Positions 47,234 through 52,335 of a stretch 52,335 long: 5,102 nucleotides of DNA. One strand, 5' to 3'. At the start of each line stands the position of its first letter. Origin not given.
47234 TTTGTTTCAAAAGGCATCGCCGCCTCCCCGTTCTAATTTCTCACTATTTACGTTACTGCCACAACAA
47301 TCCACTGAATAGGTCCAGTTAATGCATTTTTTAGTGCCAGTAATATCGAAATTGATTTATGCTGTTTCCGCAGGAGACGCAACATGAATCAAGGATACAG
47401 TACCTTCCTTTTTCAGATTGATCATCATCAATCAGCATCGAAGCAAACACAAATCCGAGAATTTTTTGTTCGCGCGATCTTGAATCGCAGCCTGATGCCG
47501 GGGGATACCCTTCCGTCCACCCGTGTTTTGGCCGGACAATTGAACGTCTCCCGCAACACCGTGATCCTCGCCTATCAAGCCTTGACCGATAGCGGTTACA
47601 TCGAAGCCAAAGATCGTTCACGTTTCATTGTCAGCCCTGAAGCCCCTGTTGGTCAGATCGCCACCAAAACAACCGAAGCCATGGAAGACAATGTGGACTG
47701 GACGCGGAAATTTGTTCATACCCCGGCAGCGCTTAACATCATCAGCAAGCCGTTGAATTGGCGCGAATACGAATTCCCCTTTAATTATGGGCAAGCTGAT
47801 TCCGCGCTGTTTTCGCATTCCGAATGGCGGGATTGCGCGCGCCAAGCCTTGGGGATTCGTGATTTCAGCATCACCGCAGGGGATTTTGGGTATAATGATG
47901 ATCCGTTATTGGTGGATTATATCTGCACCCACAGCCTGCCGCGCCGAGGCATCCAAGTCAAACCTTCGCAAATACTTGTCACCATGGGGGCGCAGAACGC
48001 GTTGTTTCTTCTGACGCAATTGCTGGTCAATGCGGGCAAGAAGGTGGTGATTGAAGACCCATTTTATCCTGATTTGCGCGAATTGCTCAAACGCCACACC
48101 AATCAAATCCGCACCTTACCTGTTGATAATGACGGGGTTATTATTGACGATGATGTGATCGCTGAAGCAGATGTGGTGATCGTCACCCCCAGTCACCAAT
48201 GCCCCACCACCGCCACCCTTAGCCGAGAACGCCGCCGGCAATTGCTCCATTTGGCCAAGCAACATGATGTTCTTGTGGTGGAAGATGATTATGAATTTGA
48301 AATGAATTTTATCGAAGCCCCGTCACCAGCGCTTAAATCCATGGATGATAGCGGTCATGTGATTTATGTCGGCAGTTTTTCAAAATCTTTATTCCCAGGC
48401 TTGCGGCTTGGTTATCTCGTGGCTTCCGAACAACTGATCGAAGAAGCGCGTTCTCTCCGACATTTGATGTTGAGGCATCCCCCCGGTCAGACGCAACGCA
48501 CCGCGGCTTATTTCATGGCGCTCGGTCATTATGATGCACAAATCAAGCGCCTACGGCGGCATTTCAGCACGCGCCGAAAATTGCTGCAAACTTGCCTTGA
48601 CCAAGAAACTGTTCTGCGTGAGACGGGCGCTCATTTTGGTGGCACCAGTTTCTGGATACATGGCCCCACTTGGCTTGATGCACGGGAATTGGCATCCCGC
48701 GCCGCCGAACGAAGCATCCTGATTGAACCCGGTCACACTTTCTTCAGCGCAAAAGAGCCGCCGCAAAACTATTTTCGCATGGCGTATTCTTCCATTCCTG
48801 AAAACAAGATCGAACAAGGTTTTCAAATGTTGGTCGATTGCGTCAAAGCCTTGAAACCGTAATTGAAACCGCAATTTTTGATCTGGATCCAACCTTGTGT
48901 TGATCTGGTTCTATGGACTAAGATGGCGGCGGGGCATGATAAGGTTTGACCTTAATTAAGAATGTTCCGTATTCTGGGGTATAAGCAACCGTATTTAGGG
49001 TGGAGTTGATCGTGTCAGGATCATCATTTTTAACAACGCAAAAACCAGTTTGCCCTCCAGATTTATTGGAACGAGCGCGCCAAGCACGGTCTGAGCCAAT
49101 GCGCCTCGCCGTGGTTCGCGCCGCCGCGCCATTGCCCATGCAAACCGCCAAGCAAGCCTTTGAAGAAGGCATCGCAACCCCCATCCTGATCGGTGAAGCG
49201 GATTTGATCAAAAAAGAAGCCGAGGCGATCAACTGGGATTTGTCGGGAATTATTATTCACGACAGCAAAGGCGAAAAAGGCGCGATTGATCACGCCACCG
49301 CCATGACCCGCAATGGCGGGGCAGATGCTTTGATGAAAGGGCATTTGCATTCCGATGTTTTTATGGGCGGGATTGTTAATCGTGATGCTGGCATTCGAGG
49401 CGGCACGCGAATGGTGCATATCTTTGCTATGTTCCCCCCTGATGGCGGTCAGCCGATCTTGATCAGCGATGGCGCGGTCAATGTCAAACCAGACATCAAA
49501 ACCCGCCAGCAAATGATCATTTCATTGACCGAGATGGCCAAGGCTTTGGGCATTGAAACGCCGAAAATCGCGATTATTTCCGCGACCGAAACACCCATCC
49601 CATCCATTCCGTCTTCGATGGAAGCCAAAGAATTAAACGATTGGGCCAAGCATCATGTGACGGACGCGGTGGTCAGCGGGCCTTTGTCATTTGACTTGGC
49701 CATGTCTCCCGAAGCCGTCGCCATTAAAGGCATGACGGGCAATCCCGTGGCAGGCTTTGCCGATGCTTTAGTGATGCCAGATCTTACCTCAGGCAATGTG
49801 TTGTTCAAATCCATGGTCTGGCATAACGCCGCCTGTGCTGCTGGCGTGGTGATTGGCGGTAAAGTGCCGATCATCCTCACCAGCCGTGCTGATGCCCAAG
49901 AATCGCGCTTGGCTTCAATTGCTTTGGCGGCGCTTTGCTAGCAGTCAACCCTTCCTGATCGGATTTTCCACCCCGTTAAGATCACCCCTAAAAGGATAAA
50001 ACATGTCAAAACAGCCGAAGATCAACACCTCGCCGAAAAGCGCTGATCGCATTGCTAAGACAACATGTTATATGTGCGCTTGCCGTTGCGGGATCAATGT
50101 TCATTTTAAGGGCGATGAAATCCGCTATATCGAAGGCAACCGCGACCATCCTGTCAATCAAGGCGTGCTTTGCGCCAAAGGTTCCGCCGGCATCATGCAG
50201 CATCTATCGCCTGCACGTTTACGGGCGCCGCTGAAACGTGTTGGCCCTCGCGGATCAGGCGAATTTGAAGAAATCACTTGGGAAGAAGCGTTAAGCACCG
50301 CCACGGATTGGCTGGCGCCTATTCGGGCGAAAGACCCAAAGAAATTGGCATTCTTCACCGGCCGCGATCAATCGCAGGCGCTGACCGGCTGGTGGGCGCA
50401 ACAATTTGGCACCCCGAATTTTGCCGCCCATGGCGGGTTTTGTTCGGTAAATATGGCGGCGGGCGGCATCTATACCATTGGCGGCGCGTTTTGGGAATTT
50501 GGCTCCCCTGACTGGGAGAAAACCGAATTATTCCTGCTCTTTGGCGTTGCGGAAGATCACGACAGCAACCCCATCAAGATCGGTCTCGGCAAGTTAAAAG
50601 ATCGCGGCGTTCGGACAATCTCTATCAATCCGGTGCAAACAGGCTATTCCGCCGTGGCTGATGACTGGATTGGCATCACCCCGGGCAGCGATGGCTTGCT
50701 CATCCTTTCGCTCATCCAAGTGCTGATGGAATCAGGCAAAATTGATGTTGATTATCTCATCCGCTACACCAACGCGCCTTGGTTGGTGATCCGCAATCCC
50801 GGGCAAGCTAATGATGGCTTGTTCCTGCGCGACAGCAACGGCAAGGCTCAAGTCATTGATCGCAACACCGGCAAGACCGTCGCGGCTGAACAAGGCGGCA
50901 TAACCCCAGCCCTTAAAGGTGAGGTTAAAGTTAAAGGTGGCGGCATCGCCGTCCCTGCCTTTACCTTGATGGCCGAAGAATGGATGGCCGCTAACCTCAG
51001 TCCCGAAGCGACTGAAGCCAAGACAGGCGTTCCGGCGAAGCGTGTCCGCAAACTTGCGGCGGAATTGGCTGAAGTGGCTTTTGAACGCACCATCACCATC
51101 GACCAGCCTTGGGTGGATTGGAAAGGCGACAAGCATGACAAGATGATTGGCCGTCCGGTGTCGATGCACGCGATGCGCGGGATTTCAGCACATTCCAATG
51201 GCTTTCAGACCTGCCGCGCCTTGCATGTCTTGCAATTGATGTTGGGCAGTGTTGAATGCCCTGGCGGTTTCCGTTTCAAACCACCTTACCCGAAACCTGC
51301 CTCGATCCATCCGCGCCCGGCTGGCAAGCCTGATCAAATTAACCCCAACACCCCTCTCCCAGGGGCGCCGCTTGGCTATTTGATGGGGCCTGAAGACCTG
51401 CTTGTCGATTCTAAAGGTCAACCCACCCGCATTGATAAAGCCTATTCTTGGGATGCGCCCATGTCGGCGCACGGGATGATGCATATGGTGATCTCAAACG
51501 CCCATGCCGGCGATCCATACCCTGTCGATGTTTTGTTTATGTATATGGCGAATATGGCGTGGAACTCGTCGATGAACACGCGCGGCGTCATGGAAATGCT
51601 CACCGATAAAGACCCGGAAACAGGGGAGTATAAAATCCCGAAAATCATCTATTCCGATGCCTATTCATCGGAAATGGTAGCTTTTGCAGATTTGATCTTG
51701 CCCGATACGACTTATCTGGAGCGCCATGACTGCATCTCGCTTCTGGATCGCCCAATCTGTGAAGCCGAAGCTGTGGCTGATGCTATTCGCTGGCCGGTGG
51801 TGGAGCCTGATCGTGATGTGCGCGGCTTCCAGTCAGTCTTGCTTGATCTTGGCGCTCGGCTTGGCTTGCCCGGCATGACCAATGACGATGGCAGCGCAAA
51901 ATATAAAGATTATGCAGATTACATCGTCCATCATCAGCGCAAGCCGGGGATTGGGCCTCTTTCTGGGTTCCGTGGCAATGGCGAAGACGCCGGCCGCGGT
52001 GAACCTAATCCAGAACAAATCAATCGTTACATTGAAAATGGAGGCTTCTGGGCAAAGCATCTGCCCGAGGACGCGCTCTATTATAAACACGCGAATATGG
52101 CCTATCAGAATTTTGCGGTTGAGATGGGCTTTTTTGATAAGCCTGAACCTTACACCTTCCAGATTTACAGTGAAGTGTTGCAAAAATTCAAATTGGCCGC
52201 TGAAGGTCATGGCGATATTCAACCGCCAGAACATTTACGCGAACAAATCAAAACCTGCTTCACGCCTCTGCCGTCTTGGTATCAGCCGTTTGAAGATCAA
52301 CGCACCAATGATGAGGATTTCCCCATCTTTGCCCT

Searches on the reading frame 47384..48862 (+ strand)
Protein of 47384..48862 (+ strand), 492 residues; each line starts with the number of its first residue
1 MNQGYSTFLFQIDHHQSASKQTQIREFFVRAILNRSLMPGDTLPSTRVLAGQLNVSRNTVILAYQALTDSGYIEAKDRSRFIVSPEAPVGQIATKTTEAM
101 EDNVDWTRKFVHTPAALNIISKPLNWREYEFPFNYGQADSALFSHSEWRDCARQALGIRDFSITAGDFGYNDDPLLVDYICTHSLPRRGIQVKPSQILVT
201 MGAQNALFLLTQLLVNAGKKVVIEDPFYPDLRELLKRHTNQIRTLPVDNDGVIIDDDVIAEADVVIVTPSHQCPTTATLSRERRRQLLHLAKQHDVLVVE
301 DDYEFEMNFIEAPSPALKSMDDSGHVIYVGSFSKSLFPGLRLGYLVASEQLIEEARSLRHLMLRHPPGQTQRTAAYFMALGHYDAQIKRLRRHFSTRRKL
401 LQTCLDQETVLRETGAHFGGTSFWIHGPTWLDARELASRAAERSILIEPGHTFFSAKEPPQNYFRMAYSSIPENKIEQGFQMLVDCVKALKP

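Call 20: search_protein_families(library=pfam, proteins=[window:47384-48862:+], max_evalue=0.00001)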
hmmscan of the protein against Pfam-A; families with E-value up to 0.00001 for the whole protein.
window:47384-48862:+ (492 aa): 2 families
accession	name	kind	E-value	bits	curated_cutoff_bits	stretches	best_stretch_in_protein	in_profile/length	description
PF00155.27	Aminotran_1_2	-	1.6e-23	83.9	19.7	1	188-479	59-357/361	Aminotransferase class I and II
PF00392.27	GntR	-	8.3e-11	41.8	27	1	23-83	4-64/64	Bacterial regulatory proteins, gntR family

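Call 89: search_protein_families(library=ncbifam, proteins=[window:47384-48862:+], max_evalue=1e-30)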
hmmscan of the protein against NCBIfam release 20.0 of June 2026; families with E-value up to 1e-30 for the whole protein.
window:47384-48862:+ (492 aa): 7 families
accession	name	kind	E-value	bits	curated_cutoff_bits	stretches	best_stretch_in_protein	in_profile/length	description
NF052282.1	PLP_TF_PdxR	equivalog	1.4e-107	360.5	320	1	22-483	4-447/448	MocR-like pyridoxine biosynthesis transcription factor PdxR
NF052281.1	rhizopine_MocR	equivalog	5.4e-77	259.5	650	1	6-485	5-477/479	rhizopine catabolism transcriptional regulator MocR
NF052285.1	GABA_TF_GabR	exception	6.8e-65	219.6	600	1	23-484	3-453/456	MocR-like transcriptional regulator GabR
NF052290.2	MocR_like_YczR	exception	3.1e-55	187.7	487.4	1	186-483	155-454/458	MocR-like transcription factor YczR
NF052286.1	ecto_TF_EhuR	exception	2.9e-48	164.6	480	1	185-488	149-450/458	MocR-like ectoine utilization transcription factor EhuR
TIGR04461.1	endura_MppQ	equivalog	2.4e-38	132.2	540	1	139-484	23-377/392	enduracididine biosynthesis enzyme MppQ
NF041364.1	GntC_guanitoxin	equivalog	1.4e-35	122.9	415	1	187-480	53-350/356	guanitoxin biosynthesis PLP-dependent (S)-gamma-hydroxy-L-arginine cyclodehydratase GntC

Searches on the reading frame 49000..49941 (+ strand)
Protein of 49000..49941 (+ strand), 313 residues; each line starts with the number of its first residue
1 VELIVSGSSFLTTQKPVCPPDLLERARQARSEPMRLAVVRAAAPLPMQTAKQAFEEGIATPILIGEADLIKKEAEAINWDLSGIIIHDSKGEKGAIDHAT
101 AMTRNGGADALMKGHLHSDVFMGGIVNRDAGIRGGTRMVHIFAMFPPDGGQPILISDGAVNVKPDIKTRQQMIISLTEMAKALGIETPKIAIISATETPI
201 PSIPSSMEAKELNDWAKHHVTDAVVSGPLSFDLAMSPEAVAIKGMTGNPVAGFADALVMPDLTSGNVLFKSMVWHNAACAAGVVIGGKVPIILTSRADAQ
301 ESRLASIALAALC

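Call 20: search_protein_families(library=pfam, proteins=[window:49000-49941:+], max_evalue=0.00001)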
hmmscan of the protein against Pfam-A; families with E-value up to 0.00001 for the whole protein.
window:49000-49941:+ (313 aa): 1 family
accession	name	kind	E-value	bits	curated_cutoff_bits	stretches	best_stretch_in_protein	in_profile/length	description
PF01515.24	PTA_PTB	-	6.8e-33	114.8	24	1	98-311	107-319/319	Phosphate acetyl/butaryl transferase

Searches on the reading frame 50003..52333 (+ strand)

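Call 88: search_protein_families(library=pfam, proteins=[window:50003-52333:+], max_evalue=0.0001)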
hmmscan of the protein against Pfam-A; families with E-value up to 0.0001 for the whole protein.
window:50003-52333:+ (777 aa): 2 families
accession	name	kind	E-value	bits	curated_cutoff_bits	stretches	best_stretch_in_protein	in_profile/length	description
PF00384.28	Molybdopterin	-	9.5e-22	77.9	24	1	72-591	1-333/353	Molybdopterin oxidoreductase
PF04879.21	Molybdop_Fe4S4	-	1.1e-16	60.9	22.7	1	18-64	4-50/55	Molybdopterin oxidoreductase Fe4S4 domain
